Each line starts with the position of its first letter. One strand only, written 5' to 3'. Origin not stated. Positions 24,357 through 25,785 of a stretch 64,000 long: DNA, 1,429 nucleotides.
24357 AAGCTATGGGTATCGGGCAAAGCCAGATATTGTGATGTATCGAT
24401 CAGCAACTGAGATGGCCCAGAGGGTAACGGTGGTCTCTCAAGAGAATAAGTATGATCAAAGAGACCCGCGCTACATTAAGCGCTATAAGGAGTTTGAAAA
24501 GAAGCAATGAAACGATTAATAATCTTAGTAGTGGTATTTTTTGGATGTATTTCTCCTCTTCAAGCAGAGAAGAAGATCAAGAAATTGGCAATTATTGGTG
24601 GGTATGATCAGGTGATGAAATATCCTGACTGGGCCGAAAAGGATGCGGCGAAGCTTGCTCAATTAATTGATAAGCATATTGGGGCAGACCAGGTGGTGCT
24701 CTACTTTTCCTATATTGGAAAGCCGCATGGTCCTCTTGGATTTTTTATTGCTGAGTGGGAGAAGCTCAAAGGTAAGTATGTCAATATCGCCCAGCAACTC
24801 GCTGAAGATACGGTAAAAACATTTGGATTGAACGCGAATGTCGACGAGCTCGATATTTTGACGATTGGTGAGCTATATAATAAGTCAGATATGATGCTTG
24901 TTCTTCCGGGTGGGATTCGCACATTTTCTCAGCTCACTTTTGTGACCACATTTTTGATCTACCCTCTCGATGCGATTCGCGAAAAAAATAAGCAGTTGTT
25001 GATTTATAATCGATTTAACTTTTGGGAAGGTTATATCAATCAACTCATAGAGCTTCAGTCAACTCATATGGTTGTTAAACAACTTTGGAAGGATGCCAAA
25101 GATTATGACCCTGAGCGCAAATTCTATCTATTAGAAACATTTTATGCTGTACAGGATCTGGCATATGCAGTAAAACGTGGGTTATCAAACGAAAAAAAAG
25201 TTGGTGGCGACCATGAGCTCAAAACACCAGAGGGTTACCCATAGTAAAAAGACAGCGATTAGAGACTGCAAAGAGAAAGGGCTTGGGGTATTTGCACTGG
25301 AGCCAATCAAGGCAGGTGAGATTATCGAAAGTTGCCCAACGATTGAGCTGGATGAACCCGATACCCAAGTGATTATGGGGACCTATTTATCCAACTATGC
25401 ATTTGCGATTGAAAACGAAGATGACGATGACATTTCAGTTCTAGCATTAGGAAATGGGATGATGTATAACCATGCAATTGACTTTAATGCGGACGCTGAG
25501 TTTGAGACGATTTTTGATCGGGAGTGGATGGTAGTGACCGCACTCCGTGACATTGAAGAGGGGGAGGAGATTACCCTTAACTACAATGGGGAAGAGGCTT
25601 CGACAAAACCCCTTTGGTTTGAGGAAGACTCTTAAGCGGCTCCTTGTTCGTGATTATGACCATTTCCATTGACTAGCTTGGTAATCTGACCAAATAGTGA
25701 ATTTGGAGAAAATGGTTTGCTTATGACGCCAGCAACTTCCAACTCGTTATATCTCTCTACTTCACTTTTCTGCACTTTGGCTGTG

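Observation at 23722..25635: Overlapping operon of two signal-peptide-bearing LOG/SLOG-fold paralogs plus a SET-domain methyltransferase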

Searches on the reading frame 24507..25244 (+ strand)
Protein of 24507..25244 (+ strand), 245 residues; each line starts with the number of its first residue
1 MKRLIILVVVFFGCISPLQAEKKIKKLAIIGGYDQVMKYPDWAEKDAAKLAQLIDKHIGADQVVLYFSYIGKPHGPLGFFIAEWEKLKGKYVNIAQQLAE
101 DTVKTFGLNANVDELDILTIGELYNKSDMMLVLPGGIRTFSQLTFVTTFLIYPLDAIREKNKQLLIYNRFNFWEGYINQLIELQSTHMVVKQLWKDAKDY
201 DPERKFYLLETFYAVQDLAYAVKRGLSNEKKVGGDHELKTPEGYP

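Call 3: search_protein_families(library=pfam, proteins=[window:24507-25244:+], max_evalue=1)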
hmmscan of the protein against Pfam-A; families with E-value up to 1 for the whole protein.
window:24507-25244:+ (245 aa): 0 families

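Call 4: search_protein_families(library=ncbifam, proteins=[window:24507-25244:+], max_evalue=1)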
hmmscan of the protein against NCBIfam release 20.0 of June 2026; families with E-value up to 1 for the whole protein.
window:24507-25244:+ (245 aa): 1 family
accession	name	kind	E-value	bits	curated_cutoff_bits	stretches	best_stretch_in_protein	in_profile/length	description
TIGR00730.1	TIGR00730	subfamily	0.063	13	96.35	1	123-182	93-147/178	TIGR00730 family Rossman fold protein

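Call 8: find_homologous_proteins(query=window:24507-25244:+, max_evalue=0.01)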
Query window:24507-25244:+ (245 aa): 1 proteins with E <= 0.01 among 394 candidates.
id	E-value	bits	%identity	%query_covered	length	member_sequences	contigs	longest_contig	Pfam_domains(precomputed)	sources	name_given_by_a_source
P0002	4.8e-161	552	100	100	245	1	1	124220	-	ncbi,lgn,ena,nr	ncbi:MAG: hypothetical protein S4CHLAM102_15780 [Chlamydiia bacterium]|nr:hypothetical protein [Chla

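Call 9: search_solved_structures(query=window:24507-25244:+, max_evalue=10, show_alignments=2)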
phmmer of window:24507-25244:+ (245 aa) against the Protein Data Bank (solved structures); distinct sequences matched with E-value up to 10: 4.
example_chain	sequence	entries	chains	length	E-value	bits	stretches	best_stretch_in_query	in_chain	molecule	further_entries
6nhi_A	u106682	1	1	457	0.036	16.7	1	21-81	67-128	Histidine--tRNA ligase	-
7zma_A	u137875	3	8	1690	0.67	12.6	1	165-233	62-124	Putative polyketide synthase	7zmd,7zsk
7zm9_A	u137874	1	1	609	1.1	11.8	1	165-233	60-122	Putative polyketide synthase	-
2e8m_A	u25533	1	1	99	1.5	11.4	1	98-149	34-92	Epidermal growth factor receptor kinase substrate 8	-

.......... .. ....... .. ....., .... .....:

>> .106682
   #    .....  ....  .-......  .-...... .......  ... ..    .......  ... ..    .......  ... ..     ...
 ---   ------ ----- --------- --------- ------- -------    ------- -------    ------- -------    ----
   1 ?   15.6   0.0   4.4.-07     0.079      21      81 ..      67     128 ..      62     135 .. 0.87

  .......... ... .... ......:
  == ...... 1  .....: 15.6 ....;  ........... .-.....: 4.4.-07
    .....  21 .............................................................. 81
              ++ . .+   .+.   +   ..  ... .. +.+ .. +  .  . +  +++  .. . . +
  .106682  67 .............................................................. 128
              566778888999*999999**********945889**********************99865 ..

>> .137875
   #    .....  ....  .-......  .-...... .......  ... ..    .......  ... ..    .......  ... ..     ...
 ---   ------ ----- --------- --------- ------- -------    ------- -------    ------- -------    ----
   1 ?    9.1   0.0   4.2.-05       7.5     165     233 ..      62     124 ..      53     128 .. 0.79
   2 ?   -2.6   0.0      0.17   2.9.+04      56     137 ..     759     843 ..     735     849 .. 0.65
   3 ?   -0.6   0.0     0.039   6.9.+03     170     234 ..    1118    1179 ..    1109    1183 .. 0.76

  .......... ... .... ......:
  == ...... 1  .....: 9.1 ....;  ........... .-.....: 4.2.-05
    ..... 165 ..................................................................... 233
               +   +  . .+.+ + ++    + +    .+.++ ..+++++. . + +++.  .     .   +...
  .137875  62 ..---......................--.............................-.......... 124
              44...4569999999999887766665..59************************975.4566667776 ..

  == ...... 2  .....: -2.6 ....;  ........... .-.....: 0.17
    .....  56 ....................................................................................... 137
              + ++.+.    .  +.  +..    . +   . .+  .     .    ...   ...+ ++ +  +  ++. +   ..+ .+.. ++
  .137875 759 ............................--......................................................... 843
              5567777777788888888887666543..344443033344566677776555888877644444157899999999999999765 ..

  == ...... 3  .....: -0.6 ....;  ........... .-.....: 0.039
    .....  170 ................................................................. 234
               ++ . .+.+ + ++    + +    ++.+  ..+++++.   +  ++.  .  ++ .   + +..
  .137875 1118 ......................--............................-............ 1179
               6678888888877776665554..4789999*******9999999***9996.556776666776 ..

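Call 25: find_homologous_proteins(query=A2, max_evalue=0.1)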
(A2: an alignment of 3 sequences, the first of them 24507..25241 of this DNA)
Query A2 (3 sequences) (245 aa, profile of the alignment): 2 proteins with E <= 0.1 among 6658 candidates.
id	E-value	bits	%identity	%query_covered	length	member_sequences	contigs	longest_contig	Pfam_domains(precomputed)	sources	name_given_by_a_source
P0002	5.0e-120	418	100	100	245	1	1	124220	-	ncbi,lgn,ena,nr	ncbi:MAG: hypothetical protein S4CHLAM102_15780 [Chlamydiia bacterium]|nr:hypothetical protein [Chla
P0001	1.2e-96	341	38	24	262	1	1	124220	-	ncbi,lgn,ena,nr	ncbi:MAG: hypothetical protein S4CHLAM102_15770 [Chlamydiia bacterium]|nr:hypothetical protein [Chla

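Call 34: find_related_loci(query=A4, collection=genome_contigs, flank=6000)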
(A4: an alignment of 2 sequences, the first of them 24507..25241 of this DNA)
Query A4 (245 aa) in genome_contigs; peptide patterns used: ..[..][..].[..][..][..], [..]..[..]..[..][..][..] (x = any residue, [..] = any of these).
81 stretches matched a pattern, but none encodes a relative of the query by tblastn (E <= 1e-3).

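Call 35: find_related_loci(query=A4, collection=metagenome_contigs, flank=6000)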
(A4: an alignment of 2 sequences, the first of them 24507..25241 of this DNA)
Query A4 (245 aa) in metagenome_contigs; peptide patterns used: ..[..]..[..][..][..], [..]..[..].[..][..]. (x = any residue, [..] = any of these).
600 stretches matched a pattern, but none encodes a relative of the query by tblastn (E <= 1e-3).

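Call 48: predict_structure(alignment_id=A6)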
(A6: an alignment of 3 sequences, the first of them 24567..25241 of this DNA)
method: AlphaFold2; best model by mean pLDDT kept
length: 225 residues; sequences in the alignment: 3
mean_pLDDT: 51.6   pTM: 0.49
mean pLDDT of the five models: 51.6, 46.4, 42.4, 35.8, 33.2
residues with pLDDT >= 90: 0; 70-90: 20; 50-70: 101; < 50: 104
segments of 3 or more residues with pLDDT < 50: 1-5, 11-17, 85-98, 115-140, 151-153, 159-166, 192-225
pLDDT, mean of each block of 10 residues (from residue 1): 46 49 69 66 51 66 77 60 47 46 57 50 45 42 59 50 48 54 59 41 35 31 31
secondary structure, 60 per line:
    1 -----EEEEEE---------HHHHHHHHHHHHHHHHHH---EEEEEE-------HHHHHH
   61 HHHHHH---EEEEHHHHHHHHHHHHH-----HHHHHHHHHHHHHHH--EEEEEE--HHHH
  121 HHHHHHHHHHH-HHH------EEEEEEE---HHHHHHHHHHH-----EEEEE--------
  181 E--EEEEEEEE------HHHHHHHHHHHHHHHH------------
elements in order: E6-11 H21-38 E42-47 H55-66 E70-73 H74-86 H92-106 E109-114 H117-131 E142-148 H152-162 E168-172 E184-191 H198-213

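Call 50: fold_search(model_id=the predicted structure, library=pdb)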
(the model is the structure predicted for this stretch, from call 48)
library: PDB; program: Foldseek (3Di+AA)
matches with E <= 10: 1335; with E <= 0.001: 21
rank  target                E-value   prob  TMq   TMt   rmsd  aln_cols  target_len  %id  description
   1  8yxl                  5.6e-05  1.00  0.46  0.19   8.1       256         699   13  Structure of C-terminal domain of L protein from Mumps virus (released 2024-06-05)
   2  8izl_A                6.8e-05  1.00  0.46  0.07   8.0       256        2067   13  Structure of the Mumps Virus L Protein Bound by Phosphoprotein Tetramer (released 2024-04-17)
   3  3mti_A                1.0e-04  1.00  0.37  0.46   7.5       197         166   10  The Crystal Structure of a rRNA Methylase from Streptococcus thermophilus to 1.95A (released 2010-05-12)
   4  8h27_D                2.3e-04  1.00  0.37  0.45   7.6       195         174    9  Crystal structure of MnmM from S. aureus complexed with SAM (2.04 A) (released 2023-01-25)
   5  3lby_A                2.6e-04  1.00  0.34  0.41   7.8       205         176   11  Crystal structure of SMU.1697c, a putative methyltransferase from streptococcus mutans in complex with SAH (released 2011-01-12)
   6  4p7f                  3.5e-04  1.00  0.40  0.42   7.2       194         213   12  Mouse apo-COMT (released 2014-06-11)
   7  5p9b                  3.5e-04  1.00  0.38  0.40   7.3       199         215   11  rat catechol O-methyltransferase in complex with N-[2-[[5-(4-fluorophenyl)-2,3-dihydroxybenzoyl]amino]ethyl]-6-hydroxypy (released 2017-08-30)
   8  1iy9_A                3.7e-04  1.00  0.38  0.32   9.8       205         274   11  Crystal structure of spermidine synthase (released 2002-10-30)
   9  8h26_D                4.2e-04  1.00  0.38  0.45   6.9       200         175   10  Crystal structure of MnmM from S. aureus complexed with SAH (1.50 A) (released 2023-01-18)
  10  8h27_A                4.7e-04  1.00  0.37  0.43   7.8       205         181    9  Crystal structure of MnmM from S. aureus complexed with SAM (2.04 A) (released 2023-01-25)
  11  8h26_A                5.7e-04  1.00  0.37  0.45   7.6       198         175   10  Crystal structure of MnmM from S. aureus complexed with SAH (1.50 A) (released 2023-01-18)
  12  3gnl_A                5.7e-04  0.99  0.36  0.35  10.3       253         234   12  Structure of uncharacterized protein (LMOf2365_1472) from Listeria monocytogenes serotype 4b (released 2009-04-21)
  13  3o4f_F                6.4e-04  1.00  0.40  0.35  15.5       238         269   10  Crystal Structure of Spermidine Synthase from E. coli (released 2010-08-18)
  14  8h26_C                6.8e-04  1.00  0.37  0.43   8.2       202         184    9  Crystal structure of MnmM from S. aureus complexed with SAH (1.50 A) (released 2023-01-18)
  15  3anx_A                6.8e-04  0.99  0.38  0.30  15.2       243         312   11  Crystal structure of triamine/agmatine aminopropyltransferase (SPEE) from thermus thermophilus, complexed with MTA (released 2011-04-13)
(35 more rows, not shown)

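Call 53: search_protein_families(library=pfam, alignment_id=A3, max_evalue=10)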
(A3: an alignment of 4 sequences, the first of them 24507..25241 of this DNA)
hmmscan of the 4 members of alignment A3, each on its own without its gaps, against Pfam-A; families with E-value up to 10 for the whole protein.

A. member 1, window:24507-25241:+ (245 aa): 0 families

B. families by the number of members that match (of 4 scanned): 2 families
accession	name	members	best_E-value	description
PF03641.19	Lysine_decarbox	1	0.00075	Possible lysine decarboxylase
PF22335.1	Cas10-Cmr2_palm2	1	0.015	Cas10/Cmr2, second palm domain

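Call 64: predict_structure(alignment_id=A8)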
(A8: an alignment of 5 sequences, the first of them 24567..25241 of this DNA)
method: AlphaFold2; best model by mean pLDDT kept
length: 225 residues; sequences in the alignment: 5
mean_pLDDT: 68.9   pTM: 0.68
mean pLDDT of the five models: 68.9, 68.1, 67.0, 65.9, 65.4
residues with pLDDT >= 90: 27; 70-90: 90; 50-70: 75; < 50: 33
segments of 3 or more residues with pLDDT < 50: 84-90, 134-136, 205-225
pLDDT, mean of each block of 10 residues (from residue 1): 82 68 86 89 87 83 94 77 47 64 83 79 72 51 77 77 58 56 57 62 50 36 33
secondary structure, 60 per line:
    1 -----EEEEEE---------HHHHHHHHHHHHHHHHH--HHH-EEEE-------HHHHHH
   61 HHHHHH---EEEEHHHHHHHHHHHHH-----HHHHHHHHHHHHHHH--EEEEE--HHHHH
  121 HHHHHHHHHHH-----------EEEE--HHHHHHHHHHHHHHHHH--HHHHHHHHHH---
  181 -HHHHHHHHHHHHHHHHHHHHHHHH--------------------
elements in order: E6-11 H21-37 E44-47 H55-66 E70-73 H74-86 H92-106 E109-113 H116-131 E143-146 H149-165 H168-177 H182-205

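Call 66: fold_search(model_id=the predicted structure, library=pdb)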
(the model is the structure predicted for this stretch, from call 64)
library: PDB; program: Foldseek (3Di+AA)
matches with E <= 10: 867; with E <= 0.001: 17
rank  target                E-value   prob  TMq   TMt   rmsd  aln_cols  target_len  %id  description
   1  5zbl_A                4.4e-05  1.00  0.52  0.60  10.4       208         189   13  Crystal structure of type-I LOG from Corynebacterium glutamicum in complex with AMP (released 2018-06-27)
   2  5its_C                5.6e-05  1.00  0.51  0.60  10.0       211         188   13  Crystal structure of LOG from Corynebacterium glutamicum (released 2016-08-24)
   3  5zbj                  1.1e-04  1.00  0.50  0.60   6.7       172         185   18  Crystal structure of type-I LOG from Pseudomonas aeruginosa PAO1 (released 2018-06-27)
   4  5zbk                  1.2e-04  1.00  0.50  0.60   6.8       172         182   18  Crystal structure of type-I LOG from Pseudomonas aeruginosa PAO1 in complex with AMP (released 2018-06-27)
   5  5zbl_B                1.4e-04  1.00  0.47  0.55  10.9       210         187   13  Crystal structure of type-I LOG from Corynebacterium glutamicum in complex with AMP (released 2018-06-27)
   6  5its_A                1.5e-04  1.00  0.52  0.62   9.4       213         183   13  Crystal structure of LOG from Corynebacterium glutamicum (released 2016-08-24)
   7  5its_B                2.1e-04  1.00  0.51  0.59   9.3       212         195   13  Crystal structure of LOG from Corynebacterium glutamicum (released 2016-08-24)
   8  2a33_A                2.1e-04  1.00  0.44  0.55   9.0       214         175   16  X-Ray Structure of a Lysine Decarboxylase-Like Protein from Arabidopsis Thaliana Gene AT2G37210 (released 2005-07-19)
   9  2a33_B                2.3e-04  1.00  0.45  0.56   5.0       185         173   17  X-Ray Structure of a Lysine Decarboxylase-Like Protein from Arabidopsis Thaliana Gene AT2G37210 (released 2005-07-19)
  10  5its_D                2.7e-04  1.00  0.52  0.58   6.3       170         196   15  Crystal structure of LOG from Corynebacterium glutamicum (released 2016-08-24)
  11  1ydh_B                3.8e-04  1.00  0.47  0.58   9.2       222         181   11  X-ray structure of a lysine decarboxylase-like protein from arabidopsis thaliana gene at5g11950 (released 2005-01-11)
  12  1t35_A                4.9e-04  1.00  0.46  0.57  10.2       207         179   15  CRYSTAL STRUCTURE OF A HYPOTHETICAL PROTEIN YVDD- A PUTATIVE LYSINE DECARBOXYLASE (released 2004-05-04)
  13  6y01_DDD              6.1e-04  1.00  0.40  0.52  11.4       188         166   19  The structure of the molybdenum cofactor binding protein from the phototrophic bacterium Rippkaea orientalis (released 2020-09-16)
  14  5zbl_D                8.7e-04  1.00  0.50  0.61   8.7       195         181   14  Crystal structure of type-I LOG from Corynebacterium glutamicum in complex with AMP (released 2018-06-27)
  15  3sbx_A                9.3e-04  1.00  0.47  0.58   6.7       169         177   16  Crystal structure of a putative uncharacterized protein from Mycobacterium marinum bound to adenosine 5'-monophosphate (released 2011-06-15)
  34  9hs3_B                8.5e-03  0.98  0.41  0.23  12.9       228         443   11  Crystal structure of the Escherichia coli nucleosidase PpnN (E264A, pppGpp form) (released 2025-11-12)
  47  9hs3_C                3.9e-02  0.91  0.42  0.23  13.8       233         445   12  Crystal structure of the Escherichia coli nucleosidase PpnN (E264A, pppGpp form) (released 2025-11-12)
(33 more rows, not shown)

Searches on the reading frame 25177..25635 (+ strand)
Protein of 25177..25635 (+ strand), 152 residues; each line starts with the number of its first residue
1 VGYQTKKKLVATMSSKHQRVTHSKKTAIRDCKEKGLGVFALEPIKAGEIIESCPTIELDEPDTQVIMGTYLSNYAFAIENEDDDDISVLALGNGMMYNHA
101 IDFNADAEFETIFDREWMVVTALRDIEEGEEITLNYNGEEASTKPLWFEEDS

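Call 3: search_protein_families(library=pfam, proteins=[window:25177-25635:+], max_evalue=1)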
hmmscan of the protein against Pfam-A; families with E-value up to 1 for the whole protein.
window:25177-25635:+ (152 aa): 2 families
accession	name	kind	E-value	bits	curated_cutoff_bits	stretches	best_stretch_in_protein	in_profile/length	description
PF00856.33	SET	-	2.4e-15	57.3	22.4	1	35-137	1-105/105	SET domain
PF08666.17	SAF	-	0.0026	18.7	21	0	119-133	3-17/63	SAF domain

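Call 4: search_protein_families(library=ncbifam, proteins=[window:25177-25635:+], max_evalue=1)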
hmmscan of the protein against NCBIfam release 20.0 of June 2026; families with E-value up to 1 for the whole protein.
window:25177-25635:+ (152 aa): 1 family
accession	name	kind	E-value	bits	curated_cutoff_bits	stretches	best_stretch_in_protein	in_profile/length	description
NF043024.1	T4SS_AnkI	equivalog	0.0029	16.4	550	1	33-140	33-143/439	Dot/Icm T4SS effector AnkI/LegAS4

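Call 18: search_solved_structures(query=window:25213-25635:+, max_evalue=0.01, show_alignments=1)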
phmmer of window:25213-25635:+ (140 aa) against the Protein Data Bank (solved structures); distinct sequences matched with E-value up to 0.01: 41.
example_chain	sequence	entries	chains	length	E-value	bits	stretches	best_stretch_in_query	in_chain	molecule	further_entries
1n3j_A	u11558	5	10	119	5.5e-09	39.2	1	18-130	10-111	Histone H3 Lysine Methyltransferase | PBCV-1 histone H3-Lys 27 methyltransferase | A612L protein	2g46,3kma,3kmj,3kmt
5h6z_A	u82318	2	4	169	1.6e-08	37.7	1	14-139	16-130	SET domain-containing protein 7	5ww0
4rz0_A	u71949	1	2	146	1.1e-07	35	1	13-101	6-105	PFL0690c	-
6chg_C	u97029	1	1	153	2.1e-05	27.7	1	22-128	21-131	Histone-lysine N-methyltransferase, H3 lysine-4 specific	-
6ugm_M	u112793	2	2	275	7.2e-05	25.9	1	21-128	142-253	Histone-lysine N-methyltransferase, H3 lysine-4 specific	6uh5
6ven_N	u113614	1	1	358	9.4e-05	25.5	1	23-128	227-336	Histone-lysine N-methyltransferase, H3 lysine-4 specific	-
6bx3_E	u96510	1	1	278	0.00019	24.5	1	23-128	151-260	Histone-lysine N-methyltransferase, H3 lysine-4 specific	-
4mi5_A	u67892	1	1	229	0.00044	23.4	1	18-130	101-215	Histone-lysine N-methyltransferase EZH2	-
4mi0_A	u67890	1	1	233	0.00046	23.3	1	18-130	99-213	Histone-lysine N-methyltransferase EZH2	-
4ype_A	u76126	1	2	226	0.00054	23.1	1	19-127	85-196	Histone-lysine N-methyltransferase ASH1L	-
5wfc_B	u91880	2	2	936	0.00067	22.8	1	22-126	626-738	Histone-lysine-N-methyltransferase EZH2, Polycomb protein SUZ12 chimera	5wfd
7w67_C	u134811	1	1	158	0.00075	22.6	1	4-130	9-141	Histone-lysine N-methyltransferase 2A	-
7w6a_C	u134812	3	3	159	0.00077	22.6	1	4-130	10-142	Histone-lysine N-methyltransferase 2A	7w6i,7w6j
4z4p_A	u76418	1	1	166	0.00095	22.3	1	16-125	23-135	Histone-lysine N-methyltransferase 2D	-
5ij8_A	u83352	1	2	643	0.00099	22.2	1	19-130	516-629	Enhancer of Zeste Homolog 2 (EZH2),Histone-lysine N-methyltransferase EZH2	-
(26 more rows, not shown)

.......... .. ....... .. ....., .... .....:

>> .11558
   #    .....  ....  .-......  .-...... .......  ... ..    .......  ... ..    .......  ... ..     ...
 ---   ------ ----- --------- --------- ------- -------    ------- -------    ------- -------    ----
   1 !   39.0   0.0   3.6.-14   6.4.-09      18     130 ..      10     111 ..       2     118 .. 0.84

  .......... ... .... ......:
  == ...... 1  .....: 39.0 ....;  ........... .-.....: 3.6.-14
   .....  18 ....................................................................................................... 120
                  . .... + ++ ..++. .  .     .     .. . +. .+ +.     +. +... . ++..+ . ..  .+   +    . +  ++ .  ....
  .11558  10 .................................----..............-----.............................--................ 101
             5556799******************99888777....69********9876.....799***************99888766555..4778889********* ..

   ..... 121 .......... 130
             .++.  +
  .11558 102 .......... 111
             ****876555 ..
